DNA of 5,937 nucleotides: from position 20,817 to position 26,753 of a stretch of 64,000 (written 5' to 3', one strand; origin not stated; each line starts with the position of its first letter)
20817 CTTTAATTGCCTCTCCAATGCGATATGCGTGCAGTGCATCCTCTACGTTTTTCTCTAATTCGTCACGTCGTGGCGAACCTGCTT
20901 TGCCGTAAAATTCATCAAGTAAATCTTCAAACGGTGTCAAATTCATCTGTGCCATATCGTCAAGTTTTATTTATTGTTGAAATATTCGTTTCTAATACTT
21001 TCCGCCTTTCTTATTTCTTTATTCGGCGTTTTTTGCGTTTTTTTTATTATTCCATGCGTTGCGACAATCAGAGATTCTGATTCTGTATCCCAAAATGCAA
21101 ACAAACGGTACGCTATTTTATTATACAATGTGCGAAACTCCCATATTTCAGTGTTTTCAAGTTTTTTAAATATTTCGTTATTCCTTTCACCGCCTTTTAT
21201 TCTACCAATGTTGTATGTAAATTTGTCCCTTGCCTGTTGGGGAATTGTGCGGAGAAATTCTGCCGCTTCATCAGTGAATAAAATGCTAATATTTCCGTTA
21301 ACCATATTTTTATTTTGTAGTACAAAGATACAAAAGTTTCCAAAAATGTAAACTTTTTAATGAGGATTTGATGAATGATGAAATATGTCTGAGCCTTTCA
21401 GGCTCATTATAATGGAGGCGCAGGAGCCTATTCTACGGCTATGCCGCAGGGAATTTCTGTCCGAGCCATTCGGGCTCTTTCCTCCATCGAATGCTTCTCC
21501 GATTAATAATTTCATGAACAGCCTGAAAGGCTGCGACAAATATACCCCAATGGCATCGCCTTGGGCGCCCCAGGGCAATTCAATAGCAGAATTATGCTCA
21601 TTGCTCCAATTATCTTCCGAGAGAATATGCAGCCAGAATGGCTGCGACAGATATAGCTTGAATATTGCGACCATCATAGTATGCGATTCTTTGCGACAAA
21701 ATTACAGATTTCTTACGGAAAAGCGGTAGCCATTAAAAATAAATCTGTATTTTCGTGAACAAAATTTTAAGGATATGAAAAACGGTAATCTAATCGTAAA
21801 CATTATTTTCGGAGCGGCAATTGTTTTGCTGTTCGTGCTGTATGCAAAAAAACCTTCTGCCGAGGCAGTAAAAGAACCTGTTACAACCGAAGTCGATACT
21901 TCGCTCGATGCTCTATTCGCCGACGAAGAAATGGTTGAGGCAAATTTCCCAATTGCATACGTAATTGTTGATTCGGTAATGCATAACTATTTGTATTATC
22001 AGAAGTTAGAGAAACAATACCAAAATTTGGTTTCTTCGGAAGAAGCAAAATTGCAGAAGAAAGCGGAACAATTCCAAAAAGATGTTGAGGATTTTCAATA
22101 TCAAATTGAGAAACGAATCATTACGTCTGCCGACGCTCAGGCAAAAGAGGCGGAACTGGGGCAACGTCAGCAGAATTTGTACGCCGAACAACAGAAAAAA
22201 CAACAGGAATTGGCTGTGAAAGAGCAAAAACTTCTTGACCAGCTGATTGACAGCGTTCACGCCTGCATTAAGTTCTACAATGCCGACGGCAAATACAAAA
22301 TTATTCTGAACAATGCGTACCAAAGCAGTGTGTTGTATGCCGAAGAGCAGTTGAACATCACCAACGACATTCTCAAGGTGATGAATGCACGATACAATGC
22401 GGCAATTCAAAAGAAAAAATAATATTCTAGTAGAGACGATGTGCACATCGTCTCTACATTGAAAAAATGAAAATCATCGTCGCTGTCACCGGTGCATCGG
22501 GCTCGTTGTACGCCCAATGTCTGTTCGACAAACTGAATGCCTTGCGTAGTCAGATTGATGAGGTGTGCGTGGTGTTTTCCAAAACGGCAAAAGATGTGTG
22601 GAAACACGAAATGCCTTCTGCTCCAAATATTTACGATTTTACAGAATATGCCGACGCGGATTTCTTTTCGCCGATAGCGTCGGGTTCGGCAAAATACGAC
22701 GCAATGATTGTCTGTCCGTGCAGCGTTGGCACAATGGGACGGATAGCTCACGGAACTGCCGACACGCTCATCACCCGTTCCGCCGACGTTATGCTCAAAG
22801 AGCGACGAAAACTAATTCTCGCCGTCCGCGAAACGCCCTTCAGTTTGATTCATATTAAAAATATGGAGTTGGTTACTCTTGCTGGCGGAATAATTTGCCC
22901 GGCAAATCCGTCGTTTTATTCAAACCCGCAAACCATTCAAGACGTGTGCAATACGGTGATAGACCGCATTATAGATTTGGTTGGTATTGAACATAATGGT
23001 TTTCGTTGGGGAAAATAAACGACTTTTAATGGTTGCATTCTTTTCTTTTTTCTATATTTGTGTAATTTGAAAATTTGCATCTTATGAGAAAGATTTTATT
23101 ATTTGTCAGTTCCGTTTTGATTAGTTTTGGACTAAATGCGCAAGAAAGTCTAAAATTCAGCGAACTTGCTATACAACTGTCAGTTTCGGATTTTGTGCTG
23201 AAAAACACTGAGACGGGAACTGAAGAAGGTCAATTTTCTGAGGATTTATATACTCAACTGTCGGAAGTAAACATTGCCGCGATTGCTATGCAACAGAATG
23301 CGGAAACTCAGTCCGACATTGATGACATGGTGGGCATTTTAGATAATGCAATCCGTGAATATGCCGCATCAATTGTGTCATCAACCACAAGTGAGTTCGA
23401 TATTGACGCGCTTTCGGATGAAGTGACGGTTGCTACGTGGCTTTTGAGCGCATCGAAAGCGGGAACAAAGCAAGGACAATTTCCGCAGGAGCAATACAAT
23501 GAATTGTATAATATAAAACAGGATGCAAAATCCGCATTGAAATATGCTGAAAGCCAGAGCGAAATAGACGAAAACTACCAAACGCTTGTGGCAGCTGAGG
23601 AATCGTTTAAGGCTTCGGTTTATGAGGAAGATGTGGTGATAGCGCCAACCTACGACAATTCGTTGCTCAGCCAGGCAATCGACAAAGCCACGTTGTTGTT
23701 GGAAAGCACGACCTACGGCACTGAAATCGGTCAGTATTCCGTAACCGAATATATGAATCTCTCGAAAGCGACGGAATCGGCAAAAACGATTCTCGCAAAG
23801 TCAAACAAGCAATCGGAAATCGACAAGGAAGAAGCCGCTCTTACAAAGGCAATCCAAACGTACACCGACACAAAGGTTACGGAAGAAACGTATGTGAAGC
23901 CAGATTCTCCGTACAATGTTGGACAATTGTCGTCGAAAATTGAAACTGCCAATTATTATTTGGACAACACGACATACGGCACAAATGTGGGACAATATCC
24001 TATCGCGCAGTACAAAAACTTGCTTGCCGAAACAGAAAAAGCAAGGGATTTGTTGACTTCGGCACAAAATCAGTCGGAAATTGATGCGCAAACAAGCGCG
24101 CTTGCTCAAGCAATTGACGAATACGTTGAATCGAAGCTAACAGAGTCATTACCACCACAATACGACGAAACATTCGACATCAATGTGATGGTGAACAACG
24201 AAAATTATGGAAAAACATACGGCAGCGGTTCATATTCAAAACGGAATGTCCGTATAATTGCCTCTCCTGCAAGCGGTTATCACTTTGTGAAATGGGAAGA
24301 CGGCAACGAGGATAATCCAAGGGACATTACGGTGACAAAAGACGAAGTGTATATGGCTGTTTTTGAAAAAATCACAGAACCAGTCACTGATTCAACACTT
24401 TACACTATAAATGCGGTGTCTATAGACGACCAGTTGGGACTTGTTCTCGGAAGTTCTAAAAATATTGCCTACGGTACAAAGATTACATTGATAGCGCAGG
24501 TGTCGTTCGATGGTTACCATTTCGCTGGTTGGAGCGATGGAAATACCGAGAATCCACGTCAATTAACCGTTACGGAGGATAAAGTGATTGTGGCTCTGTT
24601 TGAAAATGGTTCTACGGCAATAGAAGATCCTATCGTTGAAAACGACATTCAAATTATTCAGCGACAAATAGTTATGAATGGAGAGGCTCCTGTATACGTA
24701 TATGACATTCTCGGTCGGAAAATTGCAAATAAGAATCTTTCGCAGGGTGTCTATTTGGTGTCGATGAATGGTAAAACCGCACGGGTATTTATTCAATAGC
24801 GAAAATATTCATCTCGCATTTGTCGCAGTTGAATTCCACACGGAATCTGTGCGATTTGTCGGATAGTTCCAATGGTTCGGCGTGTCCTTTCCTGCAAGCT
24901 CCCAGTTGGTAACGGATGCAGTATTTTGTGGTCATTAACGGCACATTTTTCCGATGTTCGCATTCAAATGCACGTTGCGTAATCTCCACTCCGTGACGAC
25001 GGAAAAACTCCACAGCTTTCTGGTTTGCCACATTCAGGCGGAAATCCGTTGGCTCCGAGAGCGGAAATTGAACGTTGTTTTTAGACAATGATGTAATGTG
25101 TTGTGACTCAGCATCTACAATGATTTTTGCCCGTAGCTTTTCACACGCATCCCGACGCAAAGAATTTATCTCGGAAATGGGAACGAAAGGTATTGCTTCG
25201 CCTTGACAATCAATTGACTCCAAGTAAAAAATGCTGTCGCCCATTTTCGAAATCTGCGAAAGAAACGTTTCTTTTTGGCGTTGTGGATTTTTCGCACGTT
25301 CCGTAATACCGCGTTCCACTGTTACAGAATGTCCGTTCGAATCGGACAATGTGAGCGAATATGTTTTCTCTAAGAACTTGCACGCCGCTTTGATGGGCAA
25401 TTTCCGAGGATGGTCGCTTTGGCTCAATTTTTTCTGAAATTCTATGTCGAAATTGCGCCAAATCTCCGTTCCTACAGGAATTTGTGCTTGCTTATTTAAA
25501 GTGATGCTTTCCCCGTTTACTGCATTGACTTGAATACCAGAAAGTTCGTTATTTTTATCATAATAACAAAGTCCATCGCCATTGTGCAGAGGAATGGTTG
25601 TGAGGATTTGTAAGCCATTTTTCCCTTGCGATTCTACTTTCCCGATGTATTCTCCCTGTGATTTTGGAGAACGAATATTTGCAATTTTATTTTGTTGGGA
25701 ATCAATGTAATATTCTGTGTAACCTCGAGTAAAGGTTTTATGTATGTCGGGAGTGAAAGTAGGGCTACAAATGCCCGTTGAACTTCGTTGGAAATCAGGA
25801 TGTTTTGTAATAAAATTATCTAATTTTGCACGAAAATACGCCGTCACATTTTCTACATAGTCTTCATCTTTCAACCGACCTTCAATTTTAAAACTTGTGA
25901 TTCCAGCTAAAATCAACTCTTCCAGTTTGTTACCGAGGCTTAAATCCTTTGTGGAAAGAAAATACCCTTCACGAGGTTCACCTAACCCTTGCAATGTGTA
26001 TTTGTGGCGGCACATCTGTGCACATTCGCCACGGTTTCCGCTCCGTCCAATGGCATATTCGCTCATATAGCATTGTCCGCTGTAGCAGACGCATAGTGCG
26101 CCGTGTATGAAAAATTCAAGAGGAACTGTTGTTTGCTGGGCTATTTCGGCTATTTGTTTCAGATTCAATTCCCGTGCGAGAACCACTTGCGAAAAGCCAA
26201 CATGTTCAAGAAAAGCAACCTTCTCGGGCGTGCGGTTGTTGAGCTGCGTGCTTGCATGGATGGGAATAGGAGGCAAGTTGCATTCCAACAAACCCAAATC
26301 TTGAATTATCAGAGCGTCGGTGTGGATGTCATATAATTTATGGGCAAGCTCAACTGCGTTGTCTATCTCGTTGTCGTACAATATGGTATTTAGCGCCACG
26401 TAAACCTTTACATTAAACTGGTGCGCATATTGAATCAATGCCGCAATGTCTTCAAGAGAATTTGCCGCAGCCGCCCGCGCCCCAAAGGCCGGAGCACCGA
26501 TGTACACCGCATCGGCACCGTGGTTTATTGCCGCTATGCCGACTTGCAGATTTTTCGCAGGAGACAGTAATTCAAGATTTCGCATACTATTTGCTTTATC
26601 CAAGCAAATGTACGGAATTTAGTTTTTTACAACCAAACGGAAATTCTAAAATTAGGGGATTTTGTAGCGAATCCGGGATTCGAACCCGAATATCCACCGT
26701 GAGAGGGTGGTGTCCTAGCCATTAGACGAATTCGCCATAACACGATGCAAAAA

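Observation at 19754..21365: Two unrelated TA modules sit in tandem units with the same boundary sequences (R1 - genes - promoter - R2), a cassette-array-like architecture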

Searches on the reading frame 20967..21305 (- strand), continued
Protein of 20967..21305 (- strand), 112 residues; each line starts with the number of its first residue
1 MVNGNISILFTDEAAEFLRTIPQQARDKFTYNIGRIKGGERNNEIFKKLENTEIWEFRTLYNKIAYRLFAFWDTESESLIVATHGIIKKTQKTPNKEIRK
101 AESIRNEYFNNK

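Call 35: find_encoding_contigs(protein=P0059, flank=5000, max_places=5)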
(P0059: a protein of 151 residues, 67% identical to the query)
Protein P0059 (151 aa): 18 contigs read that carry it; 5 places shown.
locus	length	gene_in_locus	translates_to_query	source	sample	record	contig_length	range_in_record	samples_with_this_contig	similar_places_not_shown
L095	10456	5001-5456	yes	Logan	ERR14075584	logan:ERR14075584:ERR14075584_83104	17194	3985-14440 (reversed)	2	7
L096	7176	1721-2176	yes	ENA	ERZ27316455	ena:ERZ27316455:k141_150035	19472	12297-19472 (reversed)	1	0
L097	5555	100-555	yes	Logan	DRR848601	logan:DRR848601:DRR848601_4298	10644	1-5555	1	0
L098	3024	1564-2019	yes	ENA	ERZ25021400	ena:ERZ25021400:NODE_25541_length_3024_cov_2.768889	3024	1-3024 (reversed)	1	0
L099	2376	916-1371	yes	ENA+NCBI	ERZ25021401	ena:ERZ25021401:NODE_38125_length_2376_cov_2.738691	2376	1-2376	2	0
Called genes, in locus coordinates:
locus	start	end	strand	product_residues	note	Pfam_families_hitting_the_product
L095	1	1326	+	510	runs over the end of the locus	PF12161:HsdM_N, PF02384:N6_Mtase, PF05175:MTS (faint)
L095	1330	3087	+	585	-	PF04326:SLFN_AlbA_2, PF13749:HATPase_c_4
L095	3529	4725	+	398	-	PF01420:Methylase_S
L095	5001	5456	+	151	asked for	PF01797:Y1_Tnp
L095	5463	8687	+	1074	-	PF04313:HSDR_N, PF04851:ResIII, PF18766:SWI2_SNF2, PF22679:T1R_D3-like, PF11867:T1RH-like_C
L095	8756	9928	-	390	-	PF02321:OEP (faint)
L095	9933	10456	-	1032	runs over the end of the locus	PF00873:ACR_tran, PF03176:MMPL, PF02355:SecD_SecF_C (faint), PF03176:MMPL (weak)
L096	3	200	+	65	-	?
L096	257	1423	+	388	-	PF01420:Methylase_S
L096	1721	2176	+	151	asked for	PF01797:Y1_Tnp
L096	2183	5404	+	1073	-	PF04313:HSDR_N, PF04851:ResIII, PF18766:SWI2_SNF2, PF22679:T1R_D3-like, PF11867:T1RH-like_C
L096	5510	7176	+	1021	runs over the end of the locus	PF00246:Peptidase_M14, PF19081:Ig_7, PF00431:CUB (weak), PF18962:Por_Secre_tail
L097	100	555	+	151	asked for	PF01797:Y1_Tnp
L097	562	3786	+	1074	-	PF04313:HSDR_N, PF04851:ResIII, PF18766:SWI2_SNF2, PF22679:T1R_D3-like, PF11867:T1RH-like_C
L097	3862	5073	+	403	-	PF06738:ThrE, PF12821:ThrE_2, PF06738:ThrE, PF12821:ThrE_2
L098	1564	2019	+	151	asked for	PF01797:Y1_Tnp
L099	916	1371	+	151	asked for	PF01797:Y1_Tnp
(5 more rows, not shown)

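Call 60: find_homologous_proteins(query=window:20967-21305:-, max_evalue=1e-15)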
Query window:20967-21305:- (112 aa): 4480 proteins with E <= 1e-15 among 4534 candidates; the best 120 are listed.
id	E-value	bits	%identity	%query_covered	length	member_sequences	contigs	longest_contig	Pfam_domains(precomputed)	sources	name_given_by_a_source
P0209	1.1e-66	240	97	100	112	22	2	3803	PF05973.21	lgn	-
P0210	3.7e-66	238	97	100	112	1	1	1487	PF05973.21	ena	-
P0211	9.8e-55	201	82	100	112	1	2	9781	PF05973.21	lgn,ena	-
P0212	4.5e-52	193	79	100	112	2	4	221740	PF05973.21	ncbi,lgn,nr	ncbi:MAG: type II toxin-antitoxin system RelE/ParE family toxin [Bacteroidales bacterium]|nr:type II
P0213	3.1e-47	177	71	100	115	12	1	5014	PF05973.21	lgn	-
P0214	1.6e-46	175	76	94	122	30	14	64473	PF05973.21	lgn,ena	-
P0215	2.1e-46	174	75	94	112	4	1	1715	PF05973.21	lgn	-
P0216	2.2e-45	171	71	99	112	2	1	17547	PF05973.21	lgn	-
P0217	3.2e-45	171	73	94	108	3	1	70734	PF05973.21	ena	-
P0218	7.6e-45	169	70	94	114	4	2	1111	PF05973.21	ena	-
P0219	9.3e-45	169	72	96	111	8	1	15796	PF05973.21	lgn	-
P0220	1.1e-44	169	71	94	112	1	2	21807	PF05973.21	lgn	-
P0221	1.7e-44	168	67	100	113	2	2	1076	PF05973.21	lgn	-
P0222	2.1e-44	168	71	94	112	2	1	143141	PF05973.21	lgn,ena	-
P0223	2.4e-44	168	71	94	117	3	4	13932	PF05973.21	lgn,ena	-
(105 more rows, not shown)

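Call 61: find_encoding_contigs(protein=P0211, flank=3000, max_places=4)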
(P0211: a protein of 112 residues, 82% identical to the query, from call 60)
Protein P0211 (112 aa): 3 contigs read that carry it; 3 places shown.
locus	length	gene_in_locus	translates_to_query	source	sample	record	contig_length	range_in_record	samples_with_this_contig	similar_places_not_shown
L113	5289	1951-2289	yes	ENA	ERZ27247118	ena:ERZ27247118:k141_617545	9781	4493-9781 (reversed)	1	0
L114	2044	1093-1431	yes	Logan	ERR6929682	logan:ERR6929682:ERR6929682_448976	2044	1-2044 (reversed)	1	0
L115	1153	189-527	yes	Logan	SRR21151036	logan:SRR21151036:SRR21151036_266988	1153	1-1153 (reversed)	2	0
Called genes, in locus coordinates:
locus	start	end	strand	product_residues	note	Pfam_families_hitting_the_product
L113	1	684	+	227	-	?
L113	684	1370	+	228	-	PF00849:PseudoU_synth_2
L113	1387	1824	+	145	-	PF02502:LacAB_rpiB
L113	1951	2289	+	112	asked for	PF05973:Gp49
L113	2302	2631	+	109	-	PF13560:HTH_31, PF01381:HTH_3, PF12844:HTH_19 (weak)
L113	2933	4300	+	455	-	PF02589:LUD_dom, PF12838:Fer4_7 (weak), PF13183:Fer4_8, PF13237:Fer4_10 (faint), PF13534:Fer4_17 (weak)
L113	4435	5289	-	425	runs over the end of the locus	PF00328:His_Phos_2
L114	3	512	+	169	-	?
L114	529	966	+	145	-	PF02502:LacAB_rpiB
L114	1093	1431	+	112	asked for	PF05973:Gp49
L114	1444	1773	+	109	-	PF13560:HTH_31, PF01381:HTH_3, PF12844:HTH_19 (weak)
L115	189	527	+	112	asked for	PF05973:Gp49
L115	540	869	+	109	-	PF13560:HTH_31, PF01381:HTH_3, PF12844:HTH_19 (weak)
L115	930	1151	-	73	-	?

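Call 62: find_encoding_contigs(protein=P0212, flank=3000, max_places=4)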
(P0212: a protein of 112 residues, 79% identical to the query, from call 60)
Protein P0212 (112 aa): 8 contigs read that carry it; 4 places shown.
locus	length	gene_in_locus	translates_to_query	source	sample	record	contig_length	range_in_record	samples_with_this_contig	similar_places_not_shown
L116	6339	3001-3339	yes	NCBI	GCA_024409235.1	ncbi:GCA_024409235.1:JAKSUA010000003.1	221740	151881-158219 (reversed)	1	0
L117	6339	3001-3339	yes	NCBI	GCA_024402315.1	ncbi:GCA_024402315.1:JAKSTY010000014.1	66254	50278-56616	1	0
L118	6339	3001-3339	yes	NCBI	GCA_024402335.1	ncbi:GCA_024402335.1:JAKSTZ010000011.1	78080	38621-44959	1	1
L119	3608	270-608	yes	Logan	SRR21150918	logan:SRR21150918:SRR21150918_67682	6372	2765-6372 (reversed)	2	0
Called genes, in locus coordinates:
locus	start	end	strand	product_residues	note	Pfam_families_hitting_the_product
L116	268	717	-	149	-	PF22381:Staph_reg_Sar_Rot, PF01047:MarR, PF12802:MarR_2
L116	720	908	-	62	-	-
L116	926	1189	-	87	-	-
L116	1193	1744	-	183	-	PF00255:GSHPx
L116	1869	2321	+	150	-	-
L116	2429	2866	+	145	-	PF02502:LacAB_rpiB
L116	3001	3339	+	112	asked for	PF05973:Gp49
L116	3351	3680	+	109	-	PF13744:HTH_37 (weak), PF13560:HTH_31, PF01381:HTH_3, PF12844:HTH_19 (weak), PF13443:HTH_26 (weak)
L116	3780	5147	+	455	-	PF02589:LUD_dom, PF12838:Fer4_7 (weak), PF13183:Fer4_8, PF13237:Fer4_10 (faint), PF13534:Fer4_17 (weak)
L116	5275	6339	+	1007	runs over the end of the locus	PF07549:Sec_GG (faint), PF21760:SecD_1st, PF22599:SecDF_P1_head, PF02355:SecD_SecF_C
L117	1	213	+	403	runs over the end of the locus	PF00083:Sugar_tr (weak), PF07690:MFS_1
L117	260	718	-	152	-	PF22381:Staph_reg_Sar_Rot, PF12802:MarR_2, PF01047:MarR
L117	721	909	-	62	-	-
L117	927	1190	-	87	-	-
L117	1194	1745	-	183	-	PF00255:GSHPx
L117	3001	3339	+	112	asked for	PF05973:Gp49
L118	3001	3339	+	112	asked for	PF05973:Gp49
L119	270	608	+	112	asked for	PF05973:Gp49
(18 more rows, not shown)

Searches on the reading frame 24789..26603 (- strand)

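Call 41: search_protein_families(library=pfam, proteins=[window:24789-26603:-], max_evalue=0.00001)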
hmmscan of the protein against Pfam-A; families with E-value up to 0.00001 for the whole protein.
window:24789-26603:- (604 aa): 2 families
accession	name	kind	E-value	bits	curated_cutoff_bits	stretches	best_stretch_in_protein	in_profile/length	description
PF01136.24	Peptidase_U32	-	7.9e-72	241.7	22.4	1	81-304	2-231/233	Peptidase family U32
PF12392.13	DUF3656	-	4e-22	79.4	22.1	1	381-494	1-108/109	Collagenase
